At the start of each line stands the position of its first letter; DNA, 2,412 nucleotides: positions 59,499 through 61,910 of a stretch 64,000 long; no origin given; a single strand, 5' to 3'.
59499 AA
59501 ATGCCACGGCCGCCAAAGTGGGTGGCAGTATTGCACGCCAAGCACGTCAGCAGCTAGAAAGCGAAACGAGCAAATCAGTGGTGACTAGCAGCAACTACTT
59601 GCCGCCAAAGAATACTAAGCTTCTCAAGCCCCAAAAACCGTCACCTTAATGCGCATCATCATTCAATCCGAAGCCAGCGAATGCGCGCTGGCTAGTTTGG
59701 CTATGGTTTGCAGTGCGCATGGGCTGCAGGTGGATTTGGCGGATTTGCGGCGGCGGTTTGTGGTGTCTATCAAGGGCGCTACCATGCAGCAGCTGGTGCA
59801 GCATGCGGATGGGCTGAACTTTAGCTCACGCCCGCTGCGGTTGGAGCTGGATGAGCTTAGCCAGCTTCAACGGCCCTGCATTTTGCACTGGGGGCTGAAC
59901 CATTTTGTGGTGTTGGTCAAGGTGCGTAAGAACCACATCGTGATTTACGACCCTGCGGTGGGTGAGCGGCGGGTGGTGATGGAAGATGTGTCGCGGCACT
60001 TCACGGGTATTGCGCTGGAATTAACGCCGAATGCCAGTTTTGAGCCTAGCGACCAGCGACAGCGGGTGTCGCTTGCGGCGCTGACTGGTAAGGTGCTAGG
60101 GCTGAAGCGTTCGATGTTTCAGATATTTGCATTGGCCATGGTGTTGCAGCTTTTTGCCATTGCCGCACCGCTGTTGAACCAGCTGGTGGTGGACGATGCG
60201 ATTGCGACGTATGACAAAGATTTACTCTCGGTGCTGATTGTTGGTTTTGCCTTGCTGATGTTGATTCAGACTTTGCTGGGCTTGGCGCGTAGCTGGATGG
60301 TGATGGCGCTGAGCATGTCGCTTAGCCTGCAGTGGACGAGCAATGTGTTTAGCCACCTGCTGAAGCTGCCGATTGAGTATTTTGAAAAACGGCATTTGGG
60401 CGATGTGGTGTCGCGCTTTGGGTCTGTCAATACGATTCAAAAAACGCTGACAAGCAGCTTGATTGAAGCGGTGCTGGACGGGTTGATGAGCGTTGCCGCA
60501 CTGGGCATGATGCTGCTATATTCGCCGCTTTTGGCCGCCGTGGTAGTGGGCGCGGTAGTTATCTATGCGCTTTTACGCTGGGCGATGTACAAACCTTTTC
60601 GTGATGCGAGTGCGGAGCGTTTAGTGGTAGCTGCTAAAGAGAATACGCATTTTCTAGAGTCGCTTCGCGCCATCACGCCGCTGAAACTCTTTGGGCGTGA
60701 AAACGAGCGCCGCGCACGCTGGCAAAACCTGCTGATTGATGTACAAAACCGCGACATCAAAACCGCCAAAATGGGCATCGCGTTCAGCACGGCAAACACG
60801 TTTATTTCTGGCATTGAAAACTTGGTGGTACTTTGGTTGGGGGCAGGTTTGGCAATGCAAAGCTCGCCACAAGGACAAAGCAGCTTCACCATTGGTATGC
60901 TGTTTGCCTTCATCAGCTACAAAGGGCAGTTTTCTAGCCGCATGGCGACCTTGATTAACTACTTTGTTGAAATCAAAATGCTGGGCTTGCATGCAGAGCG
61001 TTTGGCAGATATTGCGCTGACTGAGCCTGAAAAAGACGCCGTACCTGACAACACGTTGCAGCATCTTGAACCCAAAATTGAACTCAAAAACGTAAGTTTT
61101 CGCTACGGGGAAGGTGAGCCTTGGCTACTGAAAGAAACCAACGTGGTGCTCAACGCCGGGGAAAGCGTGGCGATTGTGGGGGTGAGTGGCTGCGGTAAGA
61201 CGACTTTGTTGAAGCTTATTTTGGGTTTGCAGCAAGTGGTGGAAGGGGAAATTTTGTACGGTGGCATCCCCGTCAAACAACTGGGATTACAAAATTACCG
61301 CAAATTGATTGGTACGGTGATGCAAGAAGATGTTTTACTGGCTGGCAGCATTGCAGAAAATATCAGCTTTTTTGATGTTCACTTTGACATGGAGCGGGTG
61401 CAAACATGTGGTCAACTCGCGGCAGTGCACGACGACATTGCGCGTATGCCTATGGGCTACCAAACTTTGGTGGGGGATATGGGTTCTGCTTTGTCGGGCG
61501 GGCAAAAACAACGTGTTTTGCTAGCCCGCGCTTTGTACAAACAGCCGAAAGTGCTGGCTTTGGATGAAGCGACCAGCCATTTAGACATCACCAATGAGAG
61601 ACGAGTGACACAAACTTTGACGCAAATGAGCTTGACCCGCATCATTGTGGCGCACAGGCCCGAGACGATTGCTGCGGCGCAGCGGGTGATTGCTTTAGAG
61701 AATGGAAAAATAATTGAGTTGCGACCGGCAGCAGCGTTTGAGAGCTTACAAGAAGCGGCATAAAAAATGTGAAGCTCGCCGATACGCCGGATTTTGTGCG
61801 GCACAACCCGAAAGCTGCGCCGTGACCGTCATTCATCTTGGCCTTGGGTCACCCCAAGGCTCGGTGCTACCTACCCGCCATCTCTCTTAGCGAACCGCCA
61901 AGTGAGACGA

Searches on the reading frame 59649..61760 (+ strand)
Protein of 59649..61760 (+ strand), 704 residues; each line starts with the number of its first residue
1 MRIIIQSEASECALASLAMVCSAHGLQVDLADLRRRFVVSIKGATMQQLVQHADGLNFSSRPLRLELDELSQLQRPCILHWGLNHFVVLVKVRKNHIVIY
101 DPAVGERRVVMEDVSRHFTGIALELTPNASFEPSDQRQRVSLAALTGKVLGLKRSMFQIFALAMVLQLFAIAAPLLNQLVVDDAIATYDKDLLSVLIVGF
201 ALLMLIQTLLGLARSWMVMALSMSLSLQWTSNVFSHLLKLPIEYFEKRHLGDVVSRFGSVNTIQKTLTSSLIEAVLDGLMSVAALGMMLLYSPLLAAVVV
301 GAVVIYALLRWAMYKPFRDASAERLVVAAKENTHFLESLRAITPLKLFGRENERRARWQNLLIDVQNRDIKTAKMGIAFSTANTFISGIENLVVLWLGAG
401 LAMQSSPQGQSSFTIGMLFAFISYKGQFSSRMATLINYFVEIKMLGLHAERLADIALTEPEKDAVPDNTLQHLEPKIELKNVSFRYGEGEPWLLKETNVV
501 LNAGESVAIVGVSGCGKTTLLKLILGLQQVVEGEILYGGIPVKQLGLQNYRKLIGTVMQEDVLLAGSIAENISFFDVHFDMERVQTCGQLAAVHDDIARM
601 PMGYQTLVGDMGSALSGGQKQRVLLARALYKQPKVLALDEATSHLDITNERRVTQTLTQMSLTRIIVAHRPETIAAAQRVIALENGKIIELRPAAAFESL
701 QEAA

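Call 3: search_protein_families(library=pfam, proteins=[window:59649-61760:+], max_evalue=0.1)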
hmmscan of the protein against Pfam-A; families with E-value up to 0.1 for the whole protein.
window:59649-61760:+ (704 aa): 9 families
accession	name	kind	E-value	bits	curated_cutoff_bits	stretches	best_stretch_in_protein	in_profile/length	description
PF00664.28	ABC_membrane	-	1.3e-40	140.3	28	1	158-430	3-272/274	ABC transporter transmembrane region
PF03412.21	Peptidase_C39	-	7.2e-33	113.7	22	1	3-129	4-132/133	Peptidase C39 family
PF00005.33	ABC_tran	-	8.1e-31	107.9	25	1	494-643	1-137/137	ABC transporter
PF02463.25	SMC_N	-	2e-07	31.1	40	1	614-683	136-211/220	RecF/RecN/SMC N terminal domain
PF13304.12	AAA_21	-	0.0017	18.9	27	0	508-530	3-25/304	AAA domain, putative AbiEii toxin, Type IV TA system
PF13401.12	AAA_22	-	0.0079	17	27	1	506-642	7-94/130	AAA domain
PF00931.28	NB-ARC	-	0.051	13.3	23.5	1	506-529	20-43/248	NB-ARC domain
PF03205.20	MobB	-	0.082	13.2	26.6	0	507-525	2-20/133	Molybdopterin guanine dinucleotide synthesis protein B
PF03193.22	RsgA_GTPase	-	0.085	13.1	30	0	499-532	102-134/174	RsgA GTPase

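Call 4: search_protein_families(library=ncbifam, proteins=[window:59649-61760:+], max_evalue=0.1)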
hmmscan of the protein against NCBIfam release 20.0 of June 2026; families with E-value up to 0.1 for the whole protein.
window:59649-61760:+ (704 aa): 191 families (the best 25 are shown)
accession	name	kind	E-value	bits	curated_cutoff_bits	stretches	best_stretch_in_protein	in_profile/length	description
TIGR03796.1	NHLM_micro_ABC1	equivalog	9.3e-142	473.7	853.3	1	3-690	4-691/710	NHLP family bacteriocin export ABC transporter peptidase/permease/ATPase subunit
TIGR01846.1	type_I_sec_HlyB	subfamily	3.9e-117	392.3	725.55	1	14-690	2-671/694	type I secretion system permease/ATPase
TIGR03797.1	NHLM_micro_ABC2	equivalog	7.3e-116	388.3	709.4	1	14-690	5-664/686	NHLP bacteriocin export ABC transporter permease/ATPase subunit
TIGR01193.1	bacteriocin_ABC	subfamily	4.1e-111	372.7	523.85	1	8-690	3-688/708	peptide cleavage/export ABC transporter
TIGR03375.1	type_I_sec_LssB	subfamily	2.4e-97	326.9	693.1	1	14-690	4-681/696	type I secretion system permease/ATPase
TIGR02203.1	MsbA_lipidA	equivalog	1.1e-78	265.2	602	1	158-690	14-548/572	lipid A export permease/ATP-binding protein MsbA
TIGR02204.1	MsbA_rel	hypoth_equivalog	2.6e-78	264.1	780.4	1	159-690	24-554/576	ABC transporter, permease/ATP-binding protein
TIGR00958.1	3a01208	subfamily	7.6e-77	259.2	874.6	1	149-690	152-693/711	antigen peptide transporter 2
NF052233.1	CphA_assoc_ABC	equivalog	1.7e-75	254.9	880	1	166-692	201-724/766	cyanophycin metabolism-associated ABC transporter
TIGR01842.1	type_I_sec_PrtD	subfamily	2.1e-68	231.2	510.15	1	152-689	4-532/544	type I secretion system permease/ATPase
NF045998.1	cleave_ABC_plasm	equivalog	5.4e-64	216.6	500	1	6-666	2-654/673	Mbov_0121 family peptidase domain-containing ABC transporter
NF045513.1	HepA_fam_ABC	equivalog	5.6e-63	213.3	725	1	184-691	82-589/610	heterocyst formation ABC transporter subunit HepA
NF010178.0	PRK13657.1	equivalog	7.9e-62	209.5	733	1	151-691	15-550/588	glucan ABC transporter ATP-binding protein/ permease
NF008381.0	PRK11176.1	equivalog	9.6e-62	209.1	867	1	177-690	48-558/582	lipid A ABC transporter ATP-binding protein/permease MsbA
TIGR02857.1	CydD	equivalog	3.7e-59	201.1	435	2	466-683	313-529/529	thiol reductant ABC exporter subunit CydD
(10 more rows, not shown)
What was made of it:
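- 59649..61763 (+): Peptidase-containing ABC transporter (PCAT) with C39, ABC_membrane and ABC_tran domains. Calls 3, 4.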

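Call 16: find_related_loci(query=window:59649-61760:+, collection=genome_contigs, flank=10000)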
Query window:59649-61760:+ (704 aa) in genome_contigs; peptide patterns used: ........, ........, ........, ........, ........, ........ (x = any residue, [..] = any of these).
122 stretches matched a pattern; 83 encode a relative of the query (tblastn E <= 1e-3); the best 80 are kept; 80 distinct loci.
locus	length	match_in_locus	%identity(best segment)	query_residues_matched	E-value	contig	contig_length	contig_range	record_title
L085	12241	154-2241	95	1-696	0e+0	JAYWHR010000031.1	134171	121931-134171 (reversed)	MAG: Comamonadaceae bacterium isolate GLR80_GL56_UP_1_concoct_68 GLR80_GL56_UP_1_concoct_68_30, whole genome shotgun seq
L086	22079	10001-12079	67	1-691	0e+0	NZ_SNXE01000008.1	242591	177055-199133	Roseateles asaccharophilus strain DSM 25082 Ga0244555_108, whole genome shotgun sequence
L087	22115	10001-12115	61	4-699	0e+0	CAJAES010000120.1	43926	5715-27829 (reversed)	MAG: uncultured beta proteobacterium isolate Loc080925-4-5m_bin-0717 genome assembly, contig: bin-0717:120/129, whole ge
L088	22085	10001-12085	63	1-686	0e+0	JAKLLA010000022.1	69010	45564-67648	MAG: Burkholderiaceae bacterium isolate MAG.507 MAG.507-scaffold_475, whole genome shotgun sequence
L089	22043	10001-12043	50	3-683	0e+0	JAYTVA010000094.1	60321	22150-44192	MAG: Burkholderiales bacterium isolate GFS_5650 GFS_5650_93, whole genome shotgun sequence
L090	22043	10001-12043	50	3-688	0e+0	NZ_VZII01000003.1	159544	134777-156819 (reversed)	Pseudomonas sp. MN1F NODE_3_length_159462_cov_192.832352, whole genome shotgun sequence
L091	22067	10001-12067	49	3-696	0e+0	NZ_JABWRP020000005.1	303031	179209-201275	Pseudomonas vlassakiae strain RW4S2 5, whole genome shotgun sequence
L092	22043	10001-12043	50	3-688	0e+0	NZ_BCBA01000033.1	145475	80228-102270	Pseudomonas sp. NBRC 111124, whole genome shotgun sequence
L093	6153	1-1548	67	176-691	0e+0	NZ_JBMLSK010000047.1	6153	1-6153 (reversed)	MAG: Roseateles sp. isolate LE_481928 NODE_20839_length_6153_cov_11.341915, whole genome shotgun sequence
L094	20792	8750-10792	49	3-688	0e+0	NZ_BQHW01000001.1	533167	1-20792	Pseudomonas ceruminis strain BML-PP028 sequence001, whole genome shotgun sequence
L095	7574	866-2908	50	3-687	0e+0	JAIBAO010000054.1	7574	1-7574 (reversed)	MAG: Burkholderiaceae bacterium isolate SSF18 NODE_210283_length_7574_cov_21.116423, whole genome shotgun sequence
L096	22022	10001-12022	46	4-683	0e+0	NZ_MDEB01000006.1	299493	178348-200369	Xanthomonas arboricola pv. populi strain CFBP3123 Xarpo-CFBP3123-G106, whole genome shotgun sequence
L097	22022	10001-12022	46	4-683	0e+0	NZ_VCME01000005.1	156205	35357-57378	Xanthomonas hortorum strain FPH2013-1 Contig_5, whole genome shotgun sequence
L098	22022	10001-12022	46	4-683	0e+0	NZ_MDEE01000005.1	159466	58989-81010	Xanthomonas dyei strain CFBP7245 Xd-CFBP7245-G1005, whole genome shotgun sequence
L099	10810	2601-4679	46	1-698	0e+0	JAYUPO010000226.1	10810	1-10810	MAG: Burkholderiales bacterium isolate GL109_DN_concoct_84 GL109_DN_concoct_84_225, whole genome shotgun sequence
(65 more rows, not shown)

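Call 47: find_related_loci(query=A3, collection=genome_contigs, flank=10000)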
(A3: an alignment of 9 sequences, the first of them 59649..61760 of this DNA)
Query A3 (704 aa) in genome_contigs; peptide patterns used: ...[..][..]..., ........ (x = any residue, [..] = any of these).
599 stretches matched a pattern (row limit reached: there are more); 579 encode a relative of the query (tblastn E <= 1e-3); the best 80 are kept; 80 distinct loci.
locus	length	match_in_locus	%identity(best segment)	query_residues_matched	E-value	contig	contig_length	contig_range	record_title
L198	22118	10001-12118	73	1-702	0e+0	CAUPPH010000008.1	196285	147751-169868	MAG: uncultured Albidiferax sp. isolate m12-metabat.4 genome assembly, contig: m12-c20, whole genome shotgun sequence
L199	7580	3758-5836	69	1-690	0e+0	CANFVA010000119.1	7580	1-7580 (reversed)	MAG: Comamonadaceae bacterium isolate Jr-16oct17-307 genome assembly, contig: Jr-16oct17-C18525, whole genome shotgun se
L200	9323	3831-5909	70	1-690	0e+0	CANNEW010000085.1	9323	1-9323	MAG: Comamonadaceae bacterium isolate ZE-17mar17-99 genome assembly, contig: ZE-17mar17-C7309, whole genome shotgun sequ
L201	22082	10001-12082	70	1-691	0e+0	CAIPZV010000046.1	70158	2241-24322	MAG: uncultured beta proteobacterium isolate UppL6_bin-1161 genome assembly, contig: bin-1161:46/85, whole genome shotgu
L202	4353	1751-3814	63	2-689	0e+0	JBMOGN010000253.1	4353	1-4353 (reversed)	MAG: Rubrivivax sp. isolate Deming_bin.302 contig73708, whole genome shotgun sequence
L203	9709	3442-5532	66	1-688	0e+0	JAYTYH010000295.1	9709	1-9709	MAG: Rhizobacter sp. isolate GFS_6100 GFS_6100_294, whole genome shotgun sequence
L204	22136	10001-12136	65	1-703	0e+0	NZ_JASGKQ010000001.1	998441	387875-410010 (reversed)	MAG: Roseateles sp. isolate 5N600 JMF-2111-06-0005.ont.bin.600_0, whole genome shotgun sequence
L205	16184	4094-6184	63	2-691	0e+0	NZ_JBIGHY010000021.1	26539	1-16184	Pelomonas dachongensis strain DC23W NODE_21_length_26539_cov_44.692072, whole genome shotgun sequence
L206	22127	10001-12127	64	1-702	0e+0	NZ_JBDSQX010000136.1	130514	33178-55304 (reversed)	MAG: Roseateles sp. isolate cluster1_bin.498 k127_1200193, whole genome shotgun sequence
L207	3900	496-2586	63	1-701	0e+0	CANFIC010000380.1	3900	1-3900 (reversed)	MAG: Burkholderiales bacterium isolate Jr-11may16-4 genome assembly, contig: Jr-11may16-C50225, whole genome shotgun seq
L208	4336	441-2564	64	1-691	0e+0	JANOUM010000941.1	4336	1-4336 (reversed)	MAG: Rhodoferax sp. isolate VAR_39_metabat_138_sub VAR_39_k141_4007863, whole genome shotgun sequence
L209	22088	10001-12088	65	4-691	0e+0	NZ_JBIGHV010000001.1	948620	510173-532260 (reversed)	Pelomonas parva strain LYH14W NODE_1_length_948620_cov_39.455318, whole genome shotgun sequence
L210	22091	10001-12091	63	4-691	0e+0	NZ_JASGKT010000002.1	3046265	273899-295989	MAG: Piscinibacter sp. isolate 5N061 JMF-2111-06-0005.ont.bin.61_1, whole genome shotgun sequence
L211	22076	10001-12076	63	4-694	0e+0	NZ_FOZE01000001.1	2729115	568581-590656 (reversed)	Mitsuaria sp. PDC51, whole genome shotgun sequence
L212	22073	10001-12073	65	1-691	0e+0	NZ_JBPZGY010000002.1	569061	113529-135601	Roseateles sp. DB2 contig2, whole genome shotgun sequence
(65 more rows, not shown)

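Call 73: search_protein_families(library=pfam, proteins=[L198:7181-7684:+, L198:9193-9687:+], max_evalue=1)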
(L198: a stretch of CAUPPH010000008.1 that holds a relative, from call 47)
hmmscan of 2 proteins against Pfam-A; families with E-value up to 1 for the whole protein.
L198:7181-7684:+ (168 aa): 1 family
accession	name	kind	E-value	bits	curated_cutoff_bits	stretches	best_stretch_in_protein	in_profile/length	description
PF11286.13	DUF3087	-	0.24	11.3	23.4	1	27-66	24-61/165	Protein of unknown function (DUF3087)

L198:9193-9687:+ (165 aa): 0 families
